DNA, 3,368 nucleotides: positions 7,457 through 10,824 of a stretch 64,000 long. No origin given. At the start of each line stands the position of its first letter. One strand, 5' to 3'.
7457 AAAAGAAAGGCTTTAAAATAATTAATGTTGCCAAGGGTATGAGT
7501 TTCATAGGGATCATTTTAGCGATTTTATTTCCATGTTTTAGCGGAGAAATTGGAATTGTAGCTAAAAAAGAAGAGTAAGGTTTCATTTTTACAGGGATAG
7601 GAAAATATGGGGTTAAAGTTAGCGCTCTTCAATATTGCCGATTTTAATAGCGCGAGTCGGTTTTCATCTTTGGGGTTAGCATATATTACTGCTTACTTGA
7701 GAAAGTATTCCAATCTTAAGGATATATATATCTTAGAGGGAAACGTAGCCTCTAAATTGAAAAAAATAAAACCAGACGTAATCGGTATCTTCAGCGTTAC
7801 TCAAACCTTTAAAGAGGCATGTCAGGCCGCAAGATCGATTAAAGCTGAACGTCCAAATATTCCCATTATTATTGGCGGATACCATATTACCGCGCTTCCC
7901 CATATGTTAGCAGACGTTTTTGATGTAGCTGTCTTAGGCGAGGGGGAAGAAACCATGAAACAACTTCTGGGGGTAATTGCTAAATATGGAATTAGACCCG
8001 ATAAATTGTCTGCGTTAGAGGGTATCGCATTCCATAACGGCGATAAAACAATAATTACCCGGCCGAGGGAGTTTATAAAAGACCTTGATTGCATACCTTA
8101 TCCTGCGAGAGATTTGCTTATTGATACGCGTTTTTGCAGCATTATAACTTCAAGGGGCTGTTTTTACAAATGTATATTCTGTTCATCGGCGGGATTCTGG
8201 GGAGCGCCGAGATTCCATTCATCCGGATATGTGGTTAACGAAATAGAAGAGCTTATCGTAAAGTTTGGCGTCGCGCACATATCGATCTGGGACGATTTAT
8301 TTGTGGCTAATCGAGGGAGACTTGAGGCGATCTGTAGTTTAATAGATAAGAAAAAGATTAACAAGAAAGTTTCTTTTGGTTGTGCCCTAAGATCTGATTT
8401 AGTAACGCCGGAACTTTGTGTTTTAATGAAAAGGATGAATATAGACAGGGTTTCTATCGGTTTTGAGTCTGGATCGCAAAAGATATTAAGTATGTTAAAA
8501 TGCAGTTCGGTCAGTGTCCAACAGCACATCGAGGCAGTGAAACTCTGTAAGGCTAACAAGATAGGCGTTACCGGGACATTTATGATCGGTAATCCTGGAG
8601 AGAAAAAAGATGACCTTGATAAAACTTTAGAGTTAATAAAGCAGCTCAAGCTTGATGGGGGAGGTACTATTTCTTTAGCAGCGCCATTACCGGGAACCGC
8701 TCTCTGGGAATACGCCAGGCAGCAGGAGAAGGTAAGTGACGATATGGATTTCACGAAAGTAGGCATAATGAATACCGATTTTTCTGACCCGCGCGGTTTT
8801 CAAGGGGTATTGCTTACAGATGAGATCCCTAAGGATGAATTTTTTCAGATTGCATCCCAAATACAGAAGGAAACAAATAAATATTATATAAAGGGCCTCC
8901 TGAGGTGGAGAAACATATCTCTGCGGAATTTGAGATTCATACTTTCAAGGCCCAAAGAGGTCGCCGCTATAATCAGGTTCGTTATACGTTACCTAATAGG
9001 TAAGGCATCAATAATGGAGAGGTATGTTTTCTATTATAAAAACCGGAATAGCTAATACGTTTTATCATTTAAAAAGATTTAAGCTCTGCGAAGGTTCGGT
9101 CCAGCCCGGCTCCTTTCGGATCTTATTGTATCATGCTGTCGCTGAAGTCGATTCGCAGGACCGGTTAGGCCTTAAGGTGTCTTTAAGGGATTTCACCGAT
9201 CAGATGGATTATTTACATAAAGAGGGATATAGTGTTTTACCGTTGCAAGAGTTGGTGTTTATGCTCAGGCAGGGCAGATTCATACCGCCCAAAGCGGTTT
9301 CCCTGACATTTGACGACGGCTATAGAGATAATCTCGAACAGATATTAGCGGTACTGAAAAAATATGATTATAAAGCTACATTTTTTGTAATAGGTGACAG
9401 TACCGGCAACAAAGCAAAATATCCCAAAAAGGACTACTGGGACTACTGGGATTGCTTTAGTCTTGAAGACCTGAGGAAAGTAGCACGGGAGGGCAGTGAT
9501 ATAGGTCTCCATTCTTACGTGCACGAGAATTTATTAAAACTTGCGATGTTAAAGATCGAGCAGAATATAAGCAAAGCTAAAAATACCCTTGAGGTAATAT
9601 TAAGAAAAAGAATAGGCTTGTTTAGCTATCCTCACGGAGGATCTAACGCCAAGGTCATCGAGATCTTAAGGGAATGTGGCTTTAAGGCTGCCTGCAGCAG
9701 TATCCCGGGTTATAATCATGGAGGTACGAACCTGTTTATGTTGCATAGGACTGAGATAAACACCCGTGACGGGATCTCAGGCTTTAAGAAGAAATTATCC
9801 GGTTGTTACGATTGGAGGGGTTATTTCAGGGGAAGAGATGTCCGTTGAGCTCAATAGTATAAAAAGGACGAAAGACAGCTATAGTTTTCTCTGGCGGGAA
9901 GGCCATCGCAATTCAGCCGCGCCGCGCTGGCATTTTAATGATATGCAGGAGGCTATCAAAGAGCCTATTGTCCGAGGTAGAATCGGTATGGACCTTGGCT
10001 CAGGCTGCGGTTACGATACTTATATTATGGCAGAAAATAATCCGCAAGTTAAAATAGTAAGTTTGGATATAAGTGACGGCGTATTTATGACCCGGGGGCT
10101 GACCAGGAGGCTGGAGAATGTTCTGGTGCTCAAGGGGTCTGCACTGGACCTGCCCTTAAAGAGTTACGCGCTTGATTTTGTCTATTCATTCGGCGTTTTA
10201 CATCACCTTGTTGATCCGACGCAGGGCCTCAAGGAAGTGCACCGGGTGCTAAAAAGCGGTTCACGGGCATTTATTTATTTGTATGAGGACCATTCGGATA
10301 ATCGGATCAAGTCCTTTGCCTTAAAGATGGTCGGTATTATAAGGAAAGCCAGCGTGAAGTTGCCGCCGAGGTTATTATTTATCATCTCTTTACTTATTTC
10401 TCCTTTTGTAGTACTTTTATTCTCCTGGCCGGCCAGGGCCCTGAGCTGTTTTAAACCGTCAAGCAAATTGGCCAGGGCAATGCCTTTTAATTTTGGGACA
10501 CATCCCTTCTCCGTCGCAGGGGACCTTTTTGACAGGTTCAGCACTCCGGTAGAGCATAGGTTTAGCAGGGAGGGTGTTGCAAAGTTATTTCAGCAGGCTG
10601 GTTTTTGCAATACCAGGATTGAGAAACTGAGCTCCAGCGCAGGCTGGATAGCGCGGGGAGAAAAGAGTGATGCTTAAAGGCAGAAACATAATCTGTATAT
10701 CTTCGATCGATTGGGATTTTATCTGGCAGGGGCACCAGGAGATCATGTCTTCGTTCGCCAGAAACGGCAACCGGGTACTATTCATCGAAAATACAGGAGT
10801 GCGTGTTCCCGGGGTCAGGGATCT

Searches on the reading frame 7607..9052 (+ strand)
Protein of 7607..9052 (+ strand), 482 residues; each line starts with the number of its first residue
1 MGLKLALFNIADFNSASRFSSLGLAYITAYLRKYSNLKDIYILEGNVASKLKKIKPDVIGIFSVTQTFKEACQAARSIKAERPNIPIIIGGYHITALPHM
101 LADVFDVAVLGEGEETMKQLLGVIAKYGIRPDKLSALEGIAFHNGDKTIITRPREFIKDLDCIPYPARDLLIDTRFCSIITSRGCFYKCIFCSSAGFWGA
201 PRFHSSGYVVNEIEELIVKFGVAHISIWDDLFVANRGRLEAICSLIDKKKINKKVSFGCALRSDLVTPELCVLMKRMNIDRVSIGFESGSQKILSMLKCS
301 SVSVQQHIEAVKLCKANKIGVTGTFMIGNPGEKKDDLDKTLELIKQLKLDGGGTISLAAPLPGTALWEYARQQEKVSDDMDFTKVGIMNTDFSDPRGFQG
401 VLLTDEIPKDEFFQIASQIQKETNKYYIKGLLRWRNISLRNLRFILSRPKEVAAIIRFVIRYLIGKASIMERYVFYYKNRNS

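Call 5: search_protein_families(library=pfam, proteins=[window:7607-9052:+], max_evalue=0.01)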
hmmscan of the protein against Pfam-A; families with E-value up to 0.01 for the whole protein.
window:7607-9052:+ (482 aa): 3 families
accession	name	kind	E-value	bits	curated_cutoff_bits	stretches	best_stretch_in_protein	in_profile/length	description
PF04055.27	Radical_SAM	-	1e-21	78.2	29.5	1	179-344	1-166/166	Radical SAM superfamily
PF02310.24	B12-binding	-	8.9e-17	61.5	32.1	1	16-120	9-120/121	B12 binding domain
PF19864.5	Radical_SAM_N2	-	2.9e-09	37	29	1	82-127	82-128/151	Radical SAM proteins, N-terminal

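Call 24: search_protein_families(library=ncbifam, proteins=[window:7607-9052:+], max_evalue=0.001)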
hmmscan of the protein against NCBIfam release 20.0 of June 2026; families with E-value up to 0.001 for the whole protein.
window:7607-9052:+ (482 aa): 30 families (the best 25 are shown)
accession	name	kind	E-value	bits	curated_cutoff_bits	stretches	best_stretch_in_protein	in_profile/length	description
TIGR02026.1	BchE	equivalog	3.9e-39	134.8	481.35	1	41-402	49-421/497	magnesium-protoporphyrin IX monomethyl ester anaerobic oxidative cyclase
TIGR04014.1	B12_SAM_MJ_0865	equivalog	9.4e-35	120.2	360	1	47-377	30-365/434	methyl-coenzyme M reductase glutamine C-methyltransferase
NF050148.1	rSAM_ApyD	equivalog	3.6e-34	118.2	750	1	46-368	65-391/645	RiPP biosynthesis radical SAM protein ApyD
TIGR03471.1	HpnJ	equivalog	5.2e-34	117.9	577.6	1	57-381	70-398/472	hopanoid biosynthesis associated radical SAM protein HpnJ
TIGR04013.1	B12_SAM_MJ_1487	hypoth_equivalog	1.7e-32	112.7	251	1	26-372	15-359/382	TIGR04013 family B12-binding domain/radical SAM domain-containing protein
TIGR04479.1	bcpD_PhpK_rSAM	subfamily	2.9e-27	95.2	600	1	17-348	68-410/504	PhpK family radical SAM P-methyltransferase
TIGR04072.2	rSAM_ladder_B12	equivalog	7.4e-27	94.1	360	1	67-382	82-384/443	lipid biosynthesis B12-binding/radical SAM protein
TIGR03975.1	rSAM_ocin_1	subfamily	1.5e-21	76.6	281.85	1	46-348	119-431/606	RiPP maturation radical SAM C-methyltransferase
TIGR04367.1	HpnR_B12_rSAM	equivalog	5.8e-20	71.3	650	1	22-377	23-380/490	hopanoid C-3 methylase HpnR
TIGR04385.1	B12_rSAM_cofa1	equivalog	2.3e-19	69.9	450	1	76-381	91-405/438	B12 lower ligand biosynthesis radical SAM protein BzaD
NF038361.1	rSAM_Sden_1168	equivalog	3.4e-17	62.2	575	1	154-374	265-477/560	Sden_1168 family B12-binding radical SAM P-methyltransferase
NF033712.0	B12_rSAM_KedN5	subfamily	7.2e-17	60.8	700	1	51-246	58-265/624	KedN5 family methylcobalamin-dependent radical SAM C-methyltransferase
NF040542.1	rSAM_RCCLKC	equivalog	1.3e-16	60.8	450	1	36-349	32-352/423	arsinothricin biosynthesis radical SAM protein ArsL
NF033070.1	rSAM_AprD4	equivalog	7.4e-13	48.2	500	1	161-391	171-413/456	AprD4 family radical SAM diol-dehydratase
TIGR03960.1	rSAM_fuse_unch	hypoth_equivalog_domain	1.2e-12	47.2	462.3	1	157-346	230-423/605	TIGR03960 family B12-binding radical SAM protein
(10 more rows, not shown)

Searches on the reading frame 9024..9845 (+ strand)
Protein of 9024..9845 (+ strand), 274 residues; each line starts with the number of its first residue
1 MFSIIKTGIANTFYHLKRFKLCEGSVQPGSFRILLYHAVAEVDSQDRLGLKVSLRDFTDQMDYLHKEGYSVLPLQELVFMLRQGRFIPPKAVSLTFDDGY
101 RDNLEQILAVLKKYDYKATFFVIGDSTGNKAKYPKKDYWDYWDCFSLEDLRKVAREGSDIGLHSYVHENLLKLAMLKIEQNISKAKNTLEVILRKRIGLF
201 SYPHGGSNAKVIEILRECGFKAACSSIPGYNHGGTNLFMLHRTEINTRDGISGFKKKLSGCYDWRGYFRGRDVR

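Call 6: search_protein_families(library=pfam, proteins=[window:9024-9845:+], max_evalue=0.001)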
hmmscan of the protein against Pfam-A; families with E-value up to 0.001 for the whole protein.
window:9024-9845:+ (274 aa): 2 families
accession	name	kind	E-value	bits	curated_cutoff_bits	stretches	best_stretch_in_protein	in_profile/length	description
PF01522.26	Polysacc_deac_1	-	5.5e-29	101.1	23.1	1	88-222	5-123/124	Polysaccharide deacetylase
PF10096.14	DUF2334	-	2.2e-05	24.6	26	1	100-170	14-79/203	Uncharacterized protein conserved in bacteria (DUF2334)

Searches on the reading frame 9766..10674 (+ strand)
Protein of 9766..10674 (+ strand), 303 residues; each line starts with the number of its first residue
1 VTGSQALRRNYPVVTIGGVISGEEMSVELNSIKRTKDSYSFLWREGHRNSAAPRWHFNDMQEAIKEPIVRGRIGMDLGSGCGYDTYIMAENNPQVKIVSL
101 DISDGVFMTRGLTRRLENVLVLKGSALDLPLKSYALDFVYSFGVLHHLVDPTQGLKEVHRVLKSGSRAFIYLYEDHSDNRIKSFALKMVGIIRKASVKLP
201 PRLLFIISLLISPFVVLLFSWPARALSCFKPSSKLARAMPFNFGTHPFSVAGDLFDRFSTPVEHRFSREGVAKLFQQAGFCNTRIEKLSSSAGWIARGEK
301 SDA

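Call 6: search_protein_families(library=pfam, proteins=[window:9766-10674:+], max_evalue=0.001)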
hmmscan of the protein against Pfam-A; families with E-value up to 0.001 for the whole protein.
window:9766-10674:+ (303 aa): 7 families
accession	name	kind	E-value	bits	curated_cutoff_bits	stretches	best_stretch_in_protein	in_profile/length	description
PF08241.18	Methyltransf_11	-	1.9e-14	54.5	21.2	1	76-169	2-94/95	Methyltransferase domain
PF13847.12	Methyltransf_31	-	5.4e-12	46.1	27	1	75-170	8-109/145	Methyltransferase domain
PF08242.18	Methyltransf_12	-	5.9e-12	46.6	30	1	75-166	1-96/98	Methyltransferase domain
PF13649.12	Methyltransf_25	-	5.7e-11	43.4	27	1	75-165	2-96/97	Methyltransferase domain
PF13489.12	Methyltransf_23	-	1.2e-07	32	27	1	70-179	22-127/164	Methyltransferase domain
PF01209.24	Ubie_methyltran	-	1.1e-06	28.6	20.1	1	71-170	48-151/233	ubiE/COQ5 methyltransferase family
PF08003.17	Methyltransf_9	-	0.00026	20.5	23.8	1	69-166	114-213/315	Protein of unknown function (DUF1698)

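Call 24: search_protein_families(library=ncbifam, proteins=[window:9766-10674:+], max_evalue=0.001)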
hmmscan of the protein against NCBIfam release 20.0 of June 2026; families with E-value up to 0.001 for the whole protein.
window:9766-10674:+ (303 aa): 16 families
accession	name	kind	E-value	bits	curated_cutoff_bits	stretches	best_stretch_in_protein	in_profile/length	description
NF041537.1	ArsM_AhpD_UU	exception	7.3e-11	41.4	510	1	67-170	73-180/345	arsenite methyltransferase/AhpD domain selenoprotein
NF047649.1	MTase_UXPK_star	exception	5.6e-10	38.7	460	1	68-169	75-180/283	methyltransferase/UXPK-star double selenoprotein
TIGR01934.1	MenG_MenH_UbiE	subfamily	1.9e-09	37.1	158.35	1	70-171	39-142/223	ubiquinone/menaquinone biosynthesis methyltransferase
NF008823.0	PRK11873.1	subfamily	3.4e-09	36.6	263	1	69-169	76-180/272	arsenite methyltransferase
NF001244.0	PRK00216.1-5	equivalog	9.9e-09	34.8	216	1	71-175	49-158/236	bifunctional demethylmenaquinone methyltransferase/2-methoxy-6-polyprenyl-1,4-benzoquinol methylase UbiE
NF011650.0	PRK15068.1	equivalog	1.1e-08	34.4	209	1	55-166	109-221/324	tRNA 5-methoxyuridine(34)/uridine 5-oxyacetic acid(34) synthase CmoB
TIGR00452.1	TIGR00452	equivalog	1.3e-08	34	275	1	55-166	104-215/316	tRNA 5-methoxyuridine(34)/uridine 5-oxyacetic acid(34) synthase CmoB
TIGR02072.1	BioC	equivalog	1.5e-08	34.7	184.95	1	75-166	39-128/244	malonyl-ACP O-methyltransferase BioC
NF001243.0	PRK00216.1-4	equivalog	7.4e-08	32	235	1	69-168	46-149/237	demethylmenaquinone methyltransferase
NF045667.1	MTase_DVU1556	equivalog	3.4e-07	29.9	155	1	75-170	27-119/213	DVU_1556 family methyltransferase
NF001241.0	PRK00216.1-2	equivalog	4.8e-07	29.7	327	1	74-171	55-148/231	demethylmenaquinone methyltransferase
TIGR02752.1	MenG_heptapren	equivalog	1.6e-06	27.8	419.85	1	68-168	43-147/231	demethylmenaquinone methyltransferase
NF041536.1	ArsM_DUF2284_UU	exception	4.4e-05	22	575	1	68-170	74-180/459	arsenite methyltransferase/DUF2284 domain selenoprotein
NF040539.1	AST_met_ArsM_2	exception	4.8e-05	23.3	240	1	56-171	40-163/262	putative arsinothricin biosynthesis methyltransferase ArsM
NF001242.0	PRK00216.1-3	equivalog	9.5e-05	21.9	351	0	75-172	75-177/258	bifunctional demethylmenaquinone methyltransferase/2-methoxy-6-polyprenyl-1,4-benzoquinol methylase UbiE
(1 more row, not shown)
